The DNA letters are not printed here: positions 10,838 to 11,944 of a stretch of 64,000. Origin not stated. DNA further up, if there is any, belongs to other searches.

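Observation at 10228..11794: Amidohydrolase + ligand-less paralog pair, module 1: candidate enzyme/pseudoenzyme heteromer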

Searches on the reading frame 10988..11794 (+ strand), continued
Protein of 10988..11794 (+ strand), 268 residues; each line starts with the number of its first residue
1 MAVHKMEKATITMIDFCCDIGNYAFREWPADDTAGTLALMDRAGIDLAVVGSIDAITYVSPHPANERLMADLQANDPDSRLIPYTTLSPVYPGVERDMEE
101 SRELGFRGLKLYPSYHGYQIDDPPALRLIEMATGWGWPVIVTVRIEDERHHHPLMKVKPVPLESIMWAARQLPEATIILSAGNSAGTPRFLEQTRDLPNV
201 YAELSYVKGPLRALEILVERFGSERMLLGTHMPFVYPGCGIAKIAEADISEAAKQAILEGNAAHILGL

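Call 48: search_protein_families(library=pfam, alignment_id=A5, max_evalue=0.00001)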
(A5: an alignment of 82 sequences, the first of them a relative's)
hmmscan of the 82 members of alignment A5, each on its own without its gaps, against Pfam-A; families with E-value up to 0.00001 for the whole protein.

A. member 1, L001:2010-2921:- (303 aa): 1 family
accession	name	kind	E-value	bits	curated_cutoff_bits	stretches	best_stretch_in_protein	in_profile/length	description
PF00072.30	Response_reg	-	1.2e-07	32.3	30.2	1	40-150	1-111/111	Response regulator receiver domain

B. families by the number of members that match (of 82 scanned): 102 families (the first 25 are shown)
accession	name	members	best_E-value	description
PF00005.33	ABC_tran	4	2.5e-36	ABC transporter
PF04734.18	Ceramidase_alk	4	4.5e-23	Neutral/alkaline non-lysosomal ceramidase, N-terminal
PF13432.12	TPR_16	3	2e-65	Tetratricopeptide repeat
PF07719.23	TPR_2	3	1e-61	Tetratricopeptide repeat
PF13428.12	TPR_14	3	3.9e-57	Tetratricopeptide repeat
PF14559.12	TPR_19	3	2.7e-56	Tetratricopeptide repeat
PF13414.12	TPR_11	3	1.6e-28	TPR repeat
PF13431.12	TPR_17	3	9.4e-23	Tetratricopeptide repeat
PF07940.18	Hepar_II_III_C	3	1.1e-11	Heparinase II/III-like, C-terminal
PF01041.23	DegT_DnrJ_EryC1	2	5e-91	DegT/DnrJ/EryC1/StrS aminotransferase family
PF02677.20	QueH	2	4.4e-65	Epoxyqueuosine reductase QueH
PF05226.16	CHASE2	2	4e-61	CHASE2 domain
PF00664.28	ABC_membrane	2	1e-50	ABC transporter transmembrane region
PF00551.24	Formyl_trans_N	2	2e-50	Formyl transferase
PF04909.20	Amidohydro_2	2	9.3e-47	Amidohydrolase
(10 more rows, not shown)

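Call 56: predict_structure(alignment_id=A6)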
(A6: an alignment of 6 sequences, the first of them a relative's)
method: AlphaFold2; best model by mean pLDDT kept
length: 525 residues; sequences in the alignment: 6
mean_pLDDT: 86.4   pTM: 0.88
mean pLDDT of the five models: 86.4, 85.4, 83.2, 78.7, 70.9
residues with pLDDT >= 90: 308; 70-90: 151; 50-70: 36; < 50: 30
segments of 3 or more residues with pLDDT < 50: 1-5, 138-142, 171-173, 282-288, 405-410
pLDDT, mean of each block of 10 residues (from residue 1): 54 82 84 90 70 90 94 93 93 98 91 91 98 73 72 95 89 70 95 81 93 88 87 92 95 81 67 86 49 86 92 86 92 94 95 96 94 95 97 91 49 85 97 93 94 95 85 96 85 87 92 94 59
secondary structure, 60 per line:
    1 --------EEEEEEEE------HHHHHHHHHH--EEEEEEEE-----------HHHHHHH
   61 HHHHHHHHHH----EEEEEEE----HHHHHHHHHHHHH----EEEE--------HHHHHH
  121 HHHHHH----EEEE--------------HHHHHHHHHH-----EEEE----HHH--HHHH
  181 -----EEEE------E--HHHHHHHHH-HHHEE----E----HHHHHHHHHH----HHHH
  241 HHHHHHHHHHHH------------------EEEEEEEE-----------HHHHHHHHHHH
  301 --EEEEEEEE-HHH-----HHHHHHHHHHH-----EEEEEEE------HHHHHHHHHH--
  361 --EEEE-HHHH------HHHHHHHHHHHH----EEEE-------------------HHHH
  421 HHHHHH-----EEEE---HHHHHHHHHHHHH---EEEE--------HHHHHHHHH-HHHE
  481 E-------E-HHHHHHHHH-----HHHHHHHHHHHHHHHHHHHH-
elements in order: E9-16 H23-32 E35-42 H54-70 E75-81 H86-98 E103-106 H115-126 E131-134 H149-158 E164-167 H177-180 E186-189 H199-207 H223-232 H237-252 E271-278 H290-300 E303-310 H320-330 E336-342 H349-358 E363-366 H368-371 H378-389 E394-397 H417-426 E432-435 H439-451 E455-458 H467-475 H491-499 H505-524

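Call 68: list_cluster_members(proteins=[P0127, P0168, P0212, P0204, P0227, P0117, P0120, P0123, P0198, P0254])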
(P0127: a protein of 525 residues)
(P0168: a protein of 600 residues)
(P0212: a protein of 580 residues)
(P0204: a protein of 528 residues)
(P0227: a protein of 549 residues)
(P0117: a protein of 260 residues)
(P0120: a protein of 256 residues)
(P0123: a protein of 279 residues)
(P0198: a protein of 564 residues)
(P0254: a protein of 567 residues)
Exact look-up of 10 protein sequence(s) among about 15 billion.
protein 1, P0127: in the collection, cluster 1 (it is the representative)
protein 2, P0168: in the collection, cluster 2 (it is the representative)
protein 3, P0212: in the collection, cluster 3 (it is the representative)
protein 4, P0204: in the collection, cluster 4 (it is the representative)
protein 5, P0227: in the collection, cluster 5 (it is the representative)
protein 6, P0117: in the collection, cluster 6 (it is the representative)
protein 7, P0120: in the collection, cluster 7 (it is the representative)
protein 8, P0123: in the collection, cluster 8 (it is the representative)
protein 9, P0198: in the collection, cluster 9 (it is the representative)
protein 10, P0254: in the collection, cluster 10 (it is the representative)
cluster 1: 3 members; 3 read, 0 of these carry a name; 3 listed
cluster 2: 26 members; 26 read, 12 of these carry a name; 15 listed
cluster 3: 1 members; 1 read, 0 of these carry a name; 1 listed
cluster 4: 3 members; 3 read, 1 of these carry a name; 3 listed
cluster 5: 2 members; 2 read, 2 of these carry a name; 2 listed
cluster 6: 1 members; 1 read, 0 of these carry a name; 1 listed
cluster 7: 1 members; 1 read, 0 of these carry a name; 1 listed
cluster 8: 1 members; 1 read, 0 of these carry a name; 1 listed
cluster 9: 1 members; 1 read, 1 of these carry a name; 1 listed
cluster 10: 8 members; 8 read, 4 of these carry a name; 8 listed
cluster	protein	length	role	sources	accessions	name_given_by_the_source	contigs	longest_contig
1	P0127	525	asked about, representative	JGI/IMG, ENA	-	-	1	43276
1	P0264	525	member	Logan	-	-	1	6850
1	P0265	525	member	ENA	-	-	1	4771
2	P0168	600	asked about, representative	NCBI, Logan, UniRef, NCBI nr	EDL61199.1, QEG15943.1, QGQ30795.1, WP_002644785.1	amidohydrolase family protein [Gimesia maris] | Amidohydrolase n=1 Tax=Gimesia maris TaxID=122 RepID=A0ABX5YK70_9PLAN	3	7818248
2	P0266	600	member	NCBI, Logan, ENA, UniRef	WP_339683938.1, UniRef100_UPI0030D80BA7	amidohydrolase family protein [Gimesia maris] | amidohydrolase family protein n=1 Tax=Gimesia maris TaxID=122 RepID=UPI0030D80BA7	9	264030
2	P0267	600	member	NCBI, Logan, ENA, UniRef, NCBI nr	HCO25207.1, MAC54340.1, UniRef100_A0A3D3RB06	MAG: hypothetical protein CME31_17510 [Gimesia sp.] | Amidohydrolase-related domain-containing protein n=1 Tax=Gimesia maris TaxID=122 ... | hypothetical protein [Gimesia sp.]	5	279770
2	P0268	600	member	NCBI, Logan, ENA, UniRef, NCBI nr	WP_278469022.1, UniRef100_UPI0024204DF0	amidohydrolase family protein [Gimesia maris] | amidohydrolase family protein n=1 Tax=Gimesia maris TaxID=122 RepID=UPI0024204DF0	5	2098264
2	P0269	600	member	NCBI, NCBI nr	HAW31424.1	MAG TPA: hypothetical protein DCY03_25515 [Planctomycetaceae bacterium] | hypothetical protein [Planctomycetaceae bacterium]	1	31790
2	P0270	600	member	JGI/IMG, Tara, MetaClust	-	strand:+ start:52933 stop:54735 length:1803 start_codon:yes stop_codon:yes ... | TARA_025_DCM_<-0.22_scaffold95043_1_gene84272 COG2159 K07045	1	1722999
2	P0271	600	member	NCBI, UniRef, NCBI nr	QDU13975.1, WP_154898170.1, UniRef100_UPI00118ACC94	Amidohydrolase [Gimesia maris] | amidohydrolase family protein n=1 Tax=Gimesia maris TaxID=122 RepID=UPI00118ACC94 | amidohydrolase family protein [Gimesia maris]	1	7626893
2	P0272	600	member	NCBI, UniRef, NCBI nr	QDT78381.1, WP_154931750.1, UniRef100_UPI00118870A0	Amidohydrolase [Gimesia maris] | amidohydrolase family protein n=1 Tax=Gimesia maris TaxID=122 RepID=UPI00118870A0 | amidohydrolase family protein [Gimesia maris]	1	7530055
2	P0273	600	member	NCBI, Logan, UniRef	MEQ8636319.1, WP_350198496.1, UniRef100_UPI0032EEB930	amidohydrolase family protein [Gimesia maris] | amidohydrolase family protein n=1 Tax=Gimesia maris TaxID=122 RepID=UPI0032EEB930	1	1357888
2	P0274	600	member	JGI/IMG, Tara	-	predicted TIM-barrel fold metal-dependent hydrolase | strand:+ start:58593 stop:60395 length:1803 start_codon:yes stop_codon:yes ...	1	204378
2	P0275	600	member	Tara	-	strand:- start:5809 stop:7611 length:1803 start_codon:yes stop_codon:yes ...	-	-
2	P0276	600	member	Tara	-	strand:+ start:126711 stop:128513 length:1803 start_codon:yes stop_codon:yes ...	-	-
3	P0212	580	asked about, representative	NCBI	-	-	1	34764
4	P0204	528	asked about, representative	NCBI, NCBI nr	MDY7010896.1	MAG: amidohydrolase family protein [Planctomycetota bacterium] | amidohydrolase family protein [Planctomycetota bacterium]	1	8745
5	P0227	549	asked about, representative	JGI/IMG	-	predicted TIM-barrel fold metal-dependent hydrolase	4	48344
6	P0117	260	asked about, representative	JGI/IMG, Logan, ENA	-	-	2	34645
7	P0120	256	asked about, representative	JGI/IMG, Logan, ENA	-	-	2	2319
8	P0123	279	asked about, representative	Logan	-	-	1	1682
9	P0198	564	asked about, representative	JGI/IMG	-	predicted TIM-barrel fold metal-dependent hydrolase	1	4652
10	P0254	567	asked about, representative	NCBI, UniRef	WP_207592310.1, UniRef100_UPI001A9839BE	amidohydrolase family protein [Halomontanus rarus] | amidohydrolase family protein n=1 Tax=Halomontanus rarus TaxID=3034020 RepID=UPI001A9839BE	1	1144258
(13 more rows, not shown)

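Call 73: find_encoding_contigs(protein=P0168, flank=8000, max_places=1)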
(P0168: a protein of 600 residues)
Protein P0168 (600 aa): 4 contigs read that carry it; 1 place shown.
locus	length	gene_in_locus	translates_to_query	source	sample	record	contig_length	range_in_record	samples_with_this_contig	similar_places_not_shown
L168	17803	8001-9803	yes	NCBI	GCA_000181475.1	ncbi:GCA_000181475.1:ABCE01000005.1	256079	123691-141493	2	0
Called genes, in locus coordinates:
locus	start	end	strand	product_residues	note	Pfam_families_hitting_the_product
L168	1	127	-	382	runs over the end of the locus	PF03929:PepSY_TM, PF03413:PepSY (weak)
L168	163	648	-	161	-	-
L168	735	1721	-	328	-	PF07963:N_methyl, PF07596:SBP_bac_10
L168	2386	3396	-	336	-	PF01408:GFO_IDH_MocA, PF03447:NAD_binding_3 (weak), PF22725:GFO_IDH_MocA_C3, PF02894:GFO_IDH_MocA_C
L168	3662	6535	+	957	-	PF00034:Cytochrom_C (faint), PF07635:PSCyt1 (weak), PF13442:Cytochrome_CBB3 (faint), PF07635:PSCyt1, PF07583:PSCyt2, PF07587:PSD1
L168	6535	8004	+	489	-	PF07394:DUF1501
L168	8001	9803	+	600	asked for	PF04909:Amidohydro_2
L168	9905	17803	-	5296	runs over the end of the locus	PF01095:Pectinesterase (weak), PF25275:Golvesin_C (weak), PF22073:Cep192_D4 (faint), PF25275:Golvesin_C, PF07610:DUF1573, PF22544:HYDIN_VesB_CFA65-like_Ig, PF25275:Golvesin_C, PF00413:Peptidase_M10 (faint)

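Call 74: find_encoding_contigs(protein=P0254, flank=8000, max_places=1)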
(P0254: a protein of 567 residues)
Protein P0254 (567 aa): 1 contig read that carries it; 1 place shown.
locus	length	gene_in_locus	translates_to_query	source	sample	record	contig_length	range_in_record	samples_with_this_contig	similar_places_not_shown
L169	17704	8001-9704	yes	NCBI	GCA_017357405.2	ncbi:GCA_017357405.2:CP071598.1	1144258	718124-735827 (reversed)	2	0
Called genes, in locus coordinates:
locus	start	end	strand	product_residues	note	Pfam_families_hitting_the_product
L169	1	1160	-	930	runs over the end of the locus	PF00403:HMA, PF00122:E1-E2_ATPase, PF00702:Hydrolase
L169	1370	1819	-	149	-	PF00072:Response_reg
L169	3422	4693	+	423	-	PF05621:TniB (faint), PF13191:AAA_16, PF24883:NPHP3_N (faint), PF13401:AAA_22, PF22606:Cdc6-ORC-like_ATPase_lid (weak), PF22703:Cdc6_lid, PF09079:WHD_Cdc6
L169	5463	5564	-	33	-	-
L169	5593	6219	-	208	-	PF21811:RdfA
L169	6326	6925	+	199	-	-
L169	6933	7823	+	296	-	PF01408:GFO_IDH_MocA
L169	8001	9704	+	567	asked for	PF04909:Amidohydro_2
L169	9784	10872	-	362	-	PF14486:DUF4432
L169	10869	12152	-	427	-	PF04734:Ceramidase_alk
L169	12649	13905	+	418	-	PF00291:PALP, PF01842:ACT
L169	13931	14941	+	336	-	PF08240:ADH_N, PF00107:ADH_zinc_N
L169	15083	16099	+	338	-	PF08240:ADH_N (weak), PF00107:ADH_zinc_N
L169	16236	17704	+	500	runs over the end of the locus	PF00884:Sulfatase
